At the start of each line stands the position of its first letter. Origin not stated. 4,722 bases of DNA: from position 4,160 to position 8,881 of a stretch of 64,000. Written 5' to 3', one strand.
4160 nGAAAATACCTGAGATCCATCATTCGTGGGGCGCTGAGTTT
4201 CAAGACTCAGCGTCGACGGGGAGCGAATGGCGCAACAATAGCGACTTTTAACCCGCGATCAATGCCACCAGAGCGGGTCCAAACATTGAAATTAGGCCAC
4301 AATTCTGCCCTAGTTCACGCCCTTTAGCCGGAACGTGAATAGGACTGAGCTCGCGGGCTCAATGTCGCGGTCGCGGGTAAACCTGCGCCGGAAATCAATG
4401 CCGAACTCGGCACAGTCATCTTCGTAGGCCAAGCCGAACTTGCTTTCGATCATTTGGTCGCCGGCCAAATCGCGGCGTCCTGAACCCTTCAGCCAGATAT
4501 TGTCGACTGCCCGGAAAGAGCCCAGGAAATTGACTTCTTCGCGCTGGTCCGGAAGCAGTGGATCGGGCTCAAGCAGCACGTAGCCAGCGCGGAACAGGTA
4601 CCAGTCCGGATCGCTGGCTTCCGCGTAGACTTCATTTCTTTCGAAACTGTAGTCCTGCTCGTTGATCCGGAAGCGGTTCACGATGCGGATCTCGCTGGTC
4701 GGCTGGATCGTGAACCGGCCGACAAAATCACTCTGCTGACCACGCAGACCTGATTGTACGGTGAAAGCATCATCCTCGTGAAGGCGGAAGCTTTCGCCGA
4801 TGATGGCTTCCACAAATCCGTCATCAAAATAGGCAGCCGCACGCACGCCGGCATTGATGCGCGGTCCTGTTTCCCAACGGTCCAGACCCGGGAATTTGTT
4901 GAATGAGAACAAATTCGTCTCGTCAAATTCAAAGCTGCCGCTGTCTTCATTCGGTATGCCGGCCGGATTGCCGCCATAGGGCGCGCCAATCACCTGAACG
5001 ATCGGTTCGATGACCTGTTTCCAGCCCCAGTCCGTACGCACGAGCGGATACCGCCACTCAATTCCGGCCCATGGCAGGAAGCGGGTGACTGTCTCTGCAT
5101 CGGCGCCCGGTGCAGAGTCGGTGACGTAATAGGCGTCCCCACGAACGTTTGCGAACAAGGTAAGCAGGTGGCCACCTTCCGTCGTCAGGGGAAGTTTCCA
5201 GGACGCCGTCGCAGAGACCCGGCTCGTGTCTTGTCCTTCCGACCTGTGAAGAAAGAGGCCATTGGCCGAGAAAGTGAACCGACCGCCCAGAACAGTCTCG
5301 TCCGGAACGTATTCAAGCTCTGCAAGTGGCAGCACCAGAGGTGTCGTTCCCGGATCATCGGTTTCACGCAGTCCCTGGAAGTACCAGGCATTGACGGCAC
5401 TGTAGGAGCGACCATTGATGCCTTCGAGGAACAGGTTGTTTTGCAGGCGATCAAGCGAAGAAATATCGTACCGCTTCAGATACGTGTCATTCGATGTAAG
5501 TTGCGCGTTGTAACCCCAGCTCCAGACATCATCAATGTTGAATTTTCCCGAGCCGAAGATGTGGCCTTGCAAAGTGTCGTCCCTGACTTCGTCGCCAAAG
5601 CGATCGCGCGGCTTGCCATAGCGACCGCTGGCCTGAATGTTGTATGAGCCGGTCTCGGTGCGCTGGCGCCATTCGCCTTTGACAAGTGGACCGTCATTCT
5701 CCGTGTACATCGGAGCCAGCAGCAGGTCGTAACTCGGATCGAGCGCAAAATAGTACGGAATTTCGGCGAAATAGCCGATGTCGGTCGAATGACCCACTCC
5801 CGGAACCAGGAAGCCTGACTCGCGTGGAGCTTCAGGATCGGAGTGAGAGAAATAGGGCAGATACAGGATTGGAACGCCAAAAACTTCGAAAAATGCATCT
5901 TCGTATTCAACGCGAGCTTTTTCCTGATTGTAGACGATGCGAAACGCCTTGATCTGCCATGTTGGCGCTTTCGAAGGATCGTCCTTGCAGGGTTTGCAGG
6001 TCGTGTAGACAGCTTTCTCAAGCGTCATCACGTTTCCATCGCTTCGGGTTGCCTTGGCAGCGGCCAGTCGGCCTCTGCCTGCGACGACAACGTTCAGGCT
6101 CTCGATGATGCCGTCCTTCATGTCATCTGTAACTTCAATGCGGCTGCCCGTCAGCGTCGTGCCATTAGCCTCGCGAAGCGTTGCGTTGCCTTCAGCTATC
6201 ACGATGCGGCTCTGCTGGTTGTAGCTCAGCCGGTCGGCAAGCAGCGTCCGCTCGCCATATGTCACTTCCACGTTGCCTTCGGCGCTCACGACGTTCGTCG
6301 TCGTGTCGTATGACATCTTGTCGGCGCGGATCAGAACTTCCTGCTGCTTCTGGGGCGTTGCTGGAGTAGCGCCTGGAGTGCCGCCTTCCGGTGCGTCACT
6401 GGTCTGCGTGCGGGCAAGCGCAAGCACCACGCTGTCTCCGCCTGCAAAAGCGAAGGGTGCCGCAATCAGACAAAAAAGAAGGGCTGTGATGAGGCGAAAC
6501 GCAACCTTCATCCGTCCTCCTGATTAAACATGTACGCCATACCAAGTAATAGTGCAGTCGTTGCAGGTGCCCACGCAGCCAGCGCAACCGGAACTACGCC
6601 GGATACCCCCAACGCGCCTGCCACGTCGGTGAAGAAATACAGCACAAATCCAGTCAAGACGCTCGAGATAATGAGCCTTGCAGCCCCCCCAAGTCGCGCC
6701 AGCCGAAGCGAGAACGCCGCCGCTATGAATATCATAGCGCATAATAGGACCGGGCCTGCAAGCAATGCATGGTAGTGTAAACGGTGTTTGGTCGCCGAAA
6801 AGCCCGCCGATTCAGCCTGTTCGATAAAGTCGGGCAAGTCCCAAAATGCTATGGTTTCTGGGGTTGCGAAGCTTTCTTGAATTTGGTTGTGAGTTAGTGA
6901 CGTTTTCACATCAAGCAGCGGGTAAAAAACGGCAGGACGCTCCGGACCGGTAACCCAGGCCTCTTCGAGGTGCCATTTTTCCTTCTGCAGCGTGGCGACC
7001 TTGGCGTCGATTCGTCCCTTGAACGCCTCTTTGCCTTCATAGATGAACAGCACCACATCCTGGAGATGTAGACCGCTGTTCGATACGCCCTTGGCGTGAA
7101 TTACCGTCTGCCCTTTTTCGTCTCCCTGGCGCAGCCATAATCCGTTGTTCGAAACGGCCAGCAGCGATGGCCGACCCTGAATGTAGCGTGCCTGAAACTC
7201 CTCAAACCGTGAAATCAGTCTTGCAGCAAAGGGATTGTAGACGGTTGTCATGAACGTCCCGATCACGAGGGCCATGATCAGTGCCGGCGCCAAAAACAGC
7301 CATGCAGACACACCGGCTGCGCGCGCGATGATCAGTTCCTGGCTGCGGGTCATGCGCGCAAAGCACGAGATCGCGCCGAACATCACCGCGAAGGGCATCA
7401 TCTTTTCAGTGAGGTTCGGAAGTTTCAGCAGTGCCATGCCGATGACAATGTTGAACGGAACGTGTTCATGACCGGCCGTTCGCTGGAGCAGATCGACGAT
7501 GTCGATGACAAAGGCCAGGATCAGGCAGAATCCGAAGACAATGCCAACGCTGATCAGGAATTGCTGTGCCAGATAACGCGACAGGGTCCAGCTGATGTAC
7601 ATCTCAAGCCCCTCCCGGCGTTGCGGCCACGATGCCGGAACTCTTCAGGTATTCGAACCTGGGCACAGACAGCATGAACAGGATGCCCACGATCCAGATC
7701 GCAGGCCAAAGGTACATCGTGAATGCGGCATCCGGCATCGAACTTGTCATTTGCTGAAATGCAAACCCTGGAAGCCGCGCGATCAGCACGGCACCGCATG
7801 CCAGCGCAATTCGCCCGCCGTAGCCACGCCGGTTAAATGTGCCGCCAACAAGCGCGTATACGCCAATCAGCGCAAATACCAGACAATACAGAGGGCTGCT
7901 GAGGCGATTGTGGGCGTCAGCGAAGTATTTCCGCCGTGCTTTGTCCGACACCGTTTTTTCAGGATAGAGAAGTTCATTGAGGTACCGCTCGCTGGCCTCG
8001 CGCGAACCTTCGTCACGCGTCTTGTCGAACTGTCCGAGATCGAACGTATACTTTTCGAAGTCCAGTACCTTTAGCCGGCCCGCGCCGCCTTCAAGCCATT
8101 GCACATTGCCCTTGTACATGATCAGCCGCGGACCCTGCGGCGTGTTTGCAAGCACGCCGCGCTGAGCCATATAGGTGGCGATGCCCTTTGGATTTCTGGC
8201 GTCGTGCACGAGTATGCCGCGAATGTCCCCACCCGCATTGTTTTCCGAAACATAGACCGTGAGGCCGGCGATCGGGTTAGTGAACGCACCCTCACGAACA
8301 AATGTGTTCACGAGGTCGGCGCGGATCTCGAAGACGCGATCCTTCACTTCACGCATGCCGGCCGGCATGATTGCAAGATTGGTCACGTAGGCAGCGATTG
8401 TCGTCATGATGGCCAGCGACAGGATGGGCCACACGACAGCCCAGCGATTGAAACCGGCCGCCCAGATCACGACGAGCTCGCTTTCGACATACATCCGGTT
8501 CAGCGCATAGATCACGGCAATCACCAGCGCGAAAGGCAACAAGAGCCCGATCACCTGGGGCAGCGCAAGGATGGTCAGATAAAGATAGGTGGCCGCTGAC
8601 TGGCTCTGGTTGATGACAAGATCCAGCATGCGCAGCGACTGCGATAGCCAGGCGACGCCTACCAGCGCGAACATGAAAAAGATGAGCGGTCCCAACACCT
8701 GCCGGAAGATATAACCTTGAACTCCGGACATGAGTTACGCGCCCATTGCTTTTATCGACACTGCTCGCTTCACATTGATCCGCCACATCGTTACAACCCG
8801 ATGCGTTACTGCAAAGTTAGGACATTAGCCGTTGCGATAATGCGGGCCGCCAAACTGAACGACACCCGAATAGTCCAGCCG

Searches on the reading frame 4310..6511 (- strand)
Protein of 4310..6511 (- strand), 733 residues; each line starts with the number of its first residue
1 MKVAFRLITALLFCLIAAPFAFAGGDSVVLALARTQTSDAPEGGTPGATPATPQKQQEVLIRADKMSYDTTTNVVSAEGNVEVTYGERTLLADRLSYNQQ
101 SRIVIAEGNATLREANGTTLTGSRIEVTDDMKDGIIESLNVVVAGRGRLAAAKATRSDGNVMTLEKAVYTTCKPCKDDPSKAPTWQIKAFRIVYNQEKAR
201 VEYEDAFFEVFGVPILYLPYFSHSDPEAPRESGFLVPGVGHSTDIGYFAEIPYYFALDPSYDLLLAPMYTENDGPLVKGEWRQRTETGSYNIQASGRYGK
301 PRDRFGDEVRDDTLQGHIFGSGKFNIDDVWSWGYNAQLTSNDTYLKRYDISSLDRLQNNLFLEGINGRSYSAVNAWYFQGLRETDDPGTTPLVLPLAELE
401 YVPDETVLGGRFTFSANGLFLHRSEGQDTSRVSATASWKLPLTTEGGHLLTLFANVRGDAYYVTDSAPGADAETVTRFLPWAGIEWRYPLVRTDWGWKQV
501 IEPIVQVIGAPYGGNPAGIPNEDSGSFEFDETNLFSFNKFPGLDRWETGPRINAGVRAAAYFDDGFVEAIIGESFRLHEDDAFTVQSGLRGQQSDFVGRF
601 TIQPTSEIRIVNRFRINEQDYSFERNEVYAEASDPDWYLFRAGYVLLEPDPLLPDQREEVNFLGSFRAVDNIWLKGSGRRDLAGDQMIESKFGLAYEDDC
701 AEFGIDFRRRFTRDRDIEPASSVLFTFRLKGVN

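Call 26: search_protein_families(library=pfam, proteins=[window:4310-6511:-], max_evalue=0.00001)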
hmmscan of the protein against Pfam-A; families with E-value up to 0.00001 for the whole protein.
window:4310-6511:- (733 aa): 2 families
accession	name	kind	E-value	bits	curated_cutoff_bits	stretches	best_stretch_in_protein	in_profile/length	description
PF04453.20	LptD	-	4.1e-63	214.4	22.4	1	316-670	4-382/384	LPS transport system D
PF03968.19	LptD_N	-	1.1e-06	29.3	20.4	1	61-197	2-110/113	LptA/(LptD N-terminal domain) LPS transport protein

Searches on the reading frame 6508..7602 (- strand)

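Call 26: search_protein_families(library=pfam, proteins=[window:6508-7602:-], max_evalue=0.00001)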
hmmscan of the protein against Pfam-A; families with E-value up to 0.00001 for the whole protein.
window:6508-7602:- (364 aa): 1 family
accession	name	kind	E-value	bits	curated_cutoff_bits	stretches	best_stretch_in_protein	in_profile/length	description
PF03739.19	LptF_LptG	-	6.8e-66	223.1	27.9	1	9-357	1-350/353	Lipopolysaccharide export system permease LptF/LptG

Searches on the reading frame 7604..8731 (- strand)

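Call 26: search_protein_families(library=pfam, proteins=[window:7604-8731:-], max_evalue=0.00001)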
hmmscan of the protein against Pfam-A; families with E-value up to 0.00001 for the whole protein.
window:7604-8731:- (375 aa): 1 family
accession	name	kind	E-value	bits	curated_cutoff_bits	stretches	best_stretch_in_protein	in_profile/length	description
PF03739.19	LptF_LptG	-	4.3e-65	220.5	27.9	1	7-354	2-350/353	Lipopolysaccharide export system permease LptF/LptG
